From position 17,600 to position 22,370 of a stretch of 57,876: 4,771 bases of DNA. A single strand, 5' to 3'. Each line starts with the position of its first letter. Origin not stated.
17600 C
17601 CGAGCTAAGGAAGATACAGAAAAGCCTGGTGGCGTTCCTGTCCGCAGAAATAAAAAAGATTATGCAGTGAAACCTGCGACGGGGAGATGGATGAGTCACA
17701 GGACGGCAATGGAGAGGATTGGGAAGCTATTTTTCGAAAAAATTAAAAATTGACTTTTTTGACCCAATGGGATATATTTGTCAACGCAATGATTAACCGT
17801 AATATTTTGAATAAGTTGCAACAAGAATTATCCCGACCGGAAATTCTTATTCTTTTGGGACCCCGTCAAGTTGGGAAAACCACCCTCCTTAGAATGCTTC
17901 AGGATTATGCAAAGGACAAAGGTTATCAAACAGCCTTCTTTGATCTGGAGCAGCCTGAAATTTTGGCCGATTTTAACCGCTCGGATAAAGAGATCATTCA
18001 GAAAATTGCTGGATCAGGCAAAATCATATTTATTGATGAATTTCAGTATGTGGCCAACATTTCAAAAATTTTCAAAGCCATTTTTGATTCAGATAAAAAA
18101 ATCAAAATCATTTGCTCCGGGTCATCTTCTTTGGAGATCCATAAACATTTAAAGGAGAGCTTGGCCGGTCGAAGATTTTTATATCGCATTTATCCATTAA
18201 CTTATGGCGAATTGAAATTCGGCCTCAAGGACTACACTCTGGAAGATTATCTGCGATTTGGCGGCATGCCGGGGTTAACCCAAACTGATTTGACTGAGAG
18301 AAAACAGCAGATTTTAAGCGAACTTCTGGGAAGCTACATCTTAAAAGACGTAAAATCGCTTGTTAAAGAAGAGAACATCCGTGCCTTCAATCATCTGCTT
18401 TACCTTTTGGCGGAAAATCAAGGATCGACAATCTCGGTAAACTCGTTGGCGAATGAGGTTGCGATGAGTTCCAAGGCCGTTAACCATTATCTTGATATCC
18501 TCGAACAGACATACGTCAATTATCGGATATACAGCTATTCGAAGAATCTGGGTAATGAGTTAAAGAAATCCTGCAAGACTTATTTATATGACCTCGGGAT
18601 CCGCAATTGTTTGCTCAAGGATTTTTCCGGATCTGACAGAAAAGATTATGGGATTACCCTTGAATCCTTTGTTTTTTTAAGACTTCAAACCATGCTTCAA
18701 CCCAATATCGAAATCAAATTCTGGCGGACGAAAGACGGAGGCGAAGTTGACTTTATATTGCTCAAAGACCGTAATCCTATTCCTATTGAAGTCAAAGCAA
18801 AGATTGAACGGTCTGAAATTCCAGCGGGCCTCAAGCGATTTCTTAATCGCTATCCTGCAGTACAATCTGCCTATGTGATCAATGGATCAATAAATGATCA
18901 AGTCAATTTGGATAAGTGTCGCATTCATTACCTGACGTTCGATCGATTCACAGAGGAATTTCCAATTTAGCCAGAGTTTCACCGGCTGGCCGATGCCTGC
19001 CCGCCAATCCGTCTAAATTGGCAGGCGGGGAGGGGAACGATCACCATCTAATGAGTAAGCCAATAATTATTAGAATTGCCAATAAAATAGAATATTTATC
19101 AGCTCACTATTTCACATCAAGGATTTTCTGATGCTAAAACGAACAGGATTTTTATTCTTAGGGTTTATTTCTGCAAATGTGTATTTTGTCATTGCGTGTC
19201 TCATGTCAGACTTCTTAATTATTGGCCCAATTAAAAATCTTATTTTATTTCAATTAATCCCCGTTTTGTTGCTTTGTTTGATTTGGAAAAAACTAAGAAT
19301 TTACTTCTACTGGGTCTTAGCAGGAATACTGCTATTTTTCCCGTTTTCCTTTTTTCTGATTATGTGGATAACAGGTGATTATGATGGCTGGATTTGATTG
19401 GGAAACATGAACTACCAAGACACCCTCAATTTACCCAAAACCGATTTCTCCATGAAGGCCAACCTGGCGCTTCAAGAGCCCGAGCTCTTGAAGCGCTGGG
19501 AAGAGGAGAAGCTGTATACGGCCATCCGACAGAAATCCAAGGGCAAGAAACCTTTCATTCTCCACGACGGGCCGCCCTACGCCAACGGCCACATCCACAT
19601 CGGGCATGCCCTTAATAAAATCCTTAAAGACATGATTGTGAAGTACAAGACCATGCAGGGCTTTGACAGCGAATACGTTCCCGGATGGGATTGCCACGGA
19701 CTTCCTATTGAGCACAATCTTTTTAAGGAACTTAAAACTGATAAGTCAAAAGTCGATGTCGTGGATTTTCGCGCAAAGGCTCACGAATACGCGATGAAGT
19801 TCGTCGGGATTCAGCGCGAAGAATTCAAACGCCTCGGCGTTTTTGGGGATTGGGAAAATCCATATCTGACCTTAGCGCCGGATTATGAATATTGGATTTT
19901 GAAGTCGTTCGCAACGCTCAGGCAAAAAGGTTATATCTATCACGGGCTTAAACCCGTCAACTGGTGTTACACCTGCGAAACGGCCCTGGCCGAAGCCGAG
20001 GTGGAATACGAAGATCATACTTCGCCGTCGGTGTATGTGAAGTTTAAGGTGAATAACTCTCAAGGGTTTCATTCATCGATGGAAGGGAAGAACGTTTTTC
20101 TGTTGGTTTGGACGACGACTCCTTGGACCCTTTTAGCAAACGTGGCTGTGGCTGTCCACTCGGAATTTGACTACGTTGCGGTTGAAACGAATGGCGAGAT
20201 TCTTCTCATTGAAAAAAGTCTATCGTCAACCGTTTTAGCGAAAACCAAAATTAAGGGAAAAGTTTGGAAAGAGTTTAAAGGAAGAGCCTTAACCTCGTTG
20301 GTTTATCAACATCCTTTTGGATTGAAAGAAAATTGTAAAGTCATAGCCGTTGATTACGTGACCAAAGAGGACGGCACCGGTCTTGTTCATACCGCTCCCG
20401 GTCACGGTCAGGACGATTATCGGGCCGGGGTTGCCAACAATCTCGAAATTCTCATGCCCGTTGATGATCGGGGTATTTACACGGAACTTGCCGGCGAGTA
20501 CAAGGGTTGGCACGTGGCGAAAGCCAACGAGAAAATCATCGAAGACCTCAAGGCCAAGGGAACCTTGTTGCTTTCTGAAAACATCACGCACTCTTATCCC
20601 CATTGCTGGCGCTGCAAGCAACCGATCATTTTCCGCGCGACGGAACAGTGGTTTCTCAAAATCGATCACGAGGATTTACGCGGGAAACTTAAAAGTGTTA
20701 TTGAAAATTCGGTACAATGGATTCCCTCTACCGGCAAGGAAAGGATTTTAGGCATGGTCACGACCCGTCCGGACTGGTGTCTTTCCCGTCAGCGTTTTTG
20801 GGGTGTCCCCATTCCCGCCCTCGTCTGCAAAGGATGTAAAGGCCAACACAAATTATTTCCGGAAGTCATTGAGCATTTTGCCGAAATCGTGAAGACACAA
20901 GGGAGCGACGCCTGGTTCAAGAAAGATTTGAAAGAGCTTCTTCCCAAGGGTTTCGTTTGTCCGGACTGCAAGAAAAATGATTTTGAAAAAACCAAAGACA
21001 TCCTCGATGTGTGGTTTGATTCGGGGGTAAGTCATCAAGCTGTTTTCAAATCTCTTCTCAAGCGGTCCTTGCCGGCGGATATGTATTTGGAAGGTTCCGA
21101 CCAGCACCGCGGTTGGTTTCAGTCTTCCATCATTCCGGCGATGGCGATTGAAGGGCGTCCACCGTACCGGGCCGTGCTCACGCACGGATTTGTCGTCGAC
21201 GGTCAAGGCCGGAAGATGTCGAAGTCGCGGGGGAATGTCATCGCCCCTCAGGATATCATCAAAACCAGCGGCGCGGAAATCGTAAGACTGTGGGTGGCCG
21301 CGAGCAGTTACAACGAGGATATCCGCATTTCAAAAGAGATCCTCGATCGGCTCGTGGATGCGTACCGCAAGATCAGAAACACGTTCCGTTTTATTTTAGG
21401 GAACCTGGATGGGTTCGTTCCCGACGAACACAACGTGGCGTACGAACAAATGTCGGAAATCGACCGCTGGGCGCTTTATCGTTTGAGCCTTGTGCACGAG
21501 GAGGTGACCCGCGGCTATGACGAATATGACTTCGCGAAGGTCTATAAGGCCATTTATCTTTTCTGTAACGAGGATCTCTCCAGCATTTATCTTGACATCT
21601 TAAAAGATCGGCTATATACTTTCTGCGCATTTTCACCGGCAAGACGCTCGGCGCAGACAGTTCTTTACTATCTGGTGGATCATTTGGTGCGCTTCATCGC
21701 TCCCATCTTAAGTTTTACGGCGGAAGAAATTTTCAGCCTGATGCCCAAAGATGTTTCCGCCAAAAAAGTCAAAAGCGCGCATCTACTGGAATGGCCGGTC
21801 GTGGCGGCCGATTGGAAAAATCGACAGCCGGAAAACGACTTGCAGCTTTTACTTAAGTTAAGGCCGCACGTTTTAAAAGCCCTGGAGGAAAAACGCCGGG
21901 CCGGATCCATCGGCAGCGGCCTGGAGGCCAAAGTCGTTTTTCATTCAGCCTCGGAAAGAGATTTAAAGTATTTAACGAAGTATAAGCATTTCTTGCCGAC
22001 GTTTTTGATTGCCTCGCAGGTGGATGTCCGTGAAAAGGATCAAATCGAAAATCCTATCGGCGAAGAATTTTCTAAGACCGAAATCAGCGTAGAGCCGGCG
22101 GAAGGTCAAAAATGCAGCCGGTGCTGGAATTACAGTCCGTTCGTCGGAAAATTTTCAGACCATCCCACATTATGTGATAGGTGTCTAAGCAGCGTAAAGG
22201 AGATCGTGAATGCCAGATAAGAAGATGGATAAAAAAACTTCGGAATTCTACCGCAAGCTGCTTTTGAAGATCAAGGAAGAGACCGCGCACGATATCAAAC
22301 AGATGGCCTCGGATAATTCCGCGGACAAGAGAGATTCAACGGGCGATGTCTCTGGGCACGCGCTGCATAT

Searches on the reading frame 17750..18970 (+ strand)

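Call 63: search_protein_families(library=pfam, proteins=[window:17750-18970:+], max_evalue=0.00001)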
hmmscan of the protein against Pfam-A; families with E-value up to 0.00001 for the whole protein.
window:17750-18970:+ (406 aa): 6 families
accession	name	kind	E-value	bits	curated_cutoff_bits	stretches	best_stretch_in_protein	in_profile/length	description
PF13635.12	DUF4143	-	6.4e-34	117.5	28.1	1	199-350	2-159/160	Domain of unknown function (DUF4143)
PF13173.12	AAA_14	-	7.8e-29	100.7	27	1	31-155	3-128/129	AAA domain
PF01637.24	ATPase_2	-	1.2e-06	29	33.2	0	21-121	9-115/225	ATPase domain predominantly from Archaea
PF20720.3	nSTAND3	-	2.1e-06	28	27.2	1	18-117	5-104/155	Novel STAND NTPase 3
PF25199.1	nSTAND_NTPase5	-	3.3e-06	27.4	34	1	12-122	17-130/145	Novel STAND NTPase 5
PF13401.12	AAA_22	-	6.2e-06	27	27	0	29-75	4-50/130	AAA domain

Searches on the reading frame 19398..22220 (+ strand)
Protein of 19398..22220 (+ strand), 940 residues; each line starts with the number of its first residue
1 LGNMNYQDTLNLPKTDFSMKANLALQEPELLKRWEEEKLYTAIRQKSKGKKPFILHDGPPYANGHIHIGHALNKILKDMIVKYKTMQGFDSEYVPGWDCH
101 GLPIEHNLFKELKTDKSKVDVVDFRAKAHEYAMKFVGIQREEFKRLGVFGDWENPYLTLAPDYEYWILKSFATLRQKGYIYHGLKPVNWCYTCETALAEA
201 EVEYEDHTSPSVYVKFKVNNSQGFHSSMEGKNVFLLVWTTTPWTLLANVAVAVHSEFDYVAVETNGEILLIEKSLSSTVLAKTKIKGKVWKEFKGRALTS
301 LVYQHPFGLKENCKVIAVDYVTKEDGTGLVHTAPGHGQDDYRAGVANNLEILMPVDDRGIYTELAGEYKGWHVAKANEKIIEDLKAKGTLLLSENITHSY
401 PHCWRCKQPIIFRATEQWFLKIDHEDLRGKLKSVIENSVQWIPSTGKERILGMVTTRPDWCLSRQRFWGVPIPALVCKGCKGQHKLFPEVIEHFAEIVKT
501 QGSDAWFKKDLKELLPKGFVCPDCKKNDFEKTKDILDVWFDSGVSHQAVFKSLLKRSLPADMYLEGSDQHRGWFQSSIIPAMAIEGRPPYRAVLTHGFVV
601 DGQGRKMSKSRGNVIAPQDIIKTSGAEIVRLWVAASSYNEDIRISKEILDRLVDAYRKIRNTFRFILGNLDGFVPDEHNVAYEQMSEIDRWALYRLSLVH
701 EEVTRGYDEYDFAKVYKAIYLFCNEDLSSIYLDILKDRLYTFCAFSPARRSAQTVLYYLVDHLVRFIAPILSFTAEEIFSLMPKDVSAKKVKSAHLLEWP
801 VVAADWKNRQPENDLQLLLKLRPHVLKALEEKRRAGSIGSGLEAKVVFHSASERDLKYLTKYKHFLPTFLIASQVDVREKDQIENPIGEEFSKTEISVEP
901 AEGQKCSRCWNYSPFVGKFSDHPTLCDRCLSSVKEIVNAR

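Call 63: search_protein_families(library=pfam, proteins=[window:19398-22220:+], max_evalue=0.00001)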
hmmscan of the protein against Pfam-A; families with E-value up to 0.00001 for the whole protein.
window:19398-22220:+ (940 aa): 6 families
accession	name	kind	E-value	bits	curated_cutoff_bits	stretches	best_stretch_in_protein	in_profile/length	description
PF00133.28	tRNA-synt_1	-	5.7e-137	457.3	22.7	1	30-645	2-414/414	tRNA synthetases class I (I, L, M and V)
PF08264.19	Anticodon_1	-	3.2e-29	102.1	25.1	1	689-847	1-147/148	Anticodon-binding domain of tRNA ligase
PF09334.17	tRNA-synt_1g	-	3e-27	95.8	20.1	1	60-203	8-136/391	tRNA synthetases class I (M)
PF01921.24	tRNA-synt_1f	-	1.6e-10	40.9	27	1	575-663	253-339/360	tRNA synthetases class I (K)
PF01406.26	tRNA-synt_1e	-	4.3e-08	33.3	27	0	579-650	227-297/301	tRNA synthetases class I (C) catalytic domain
PF06827.20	zf-FPG_IleRS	-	6.6e-07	29.5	21.3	1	903-930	1-28/30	Zinc finger found in FPG and IleRS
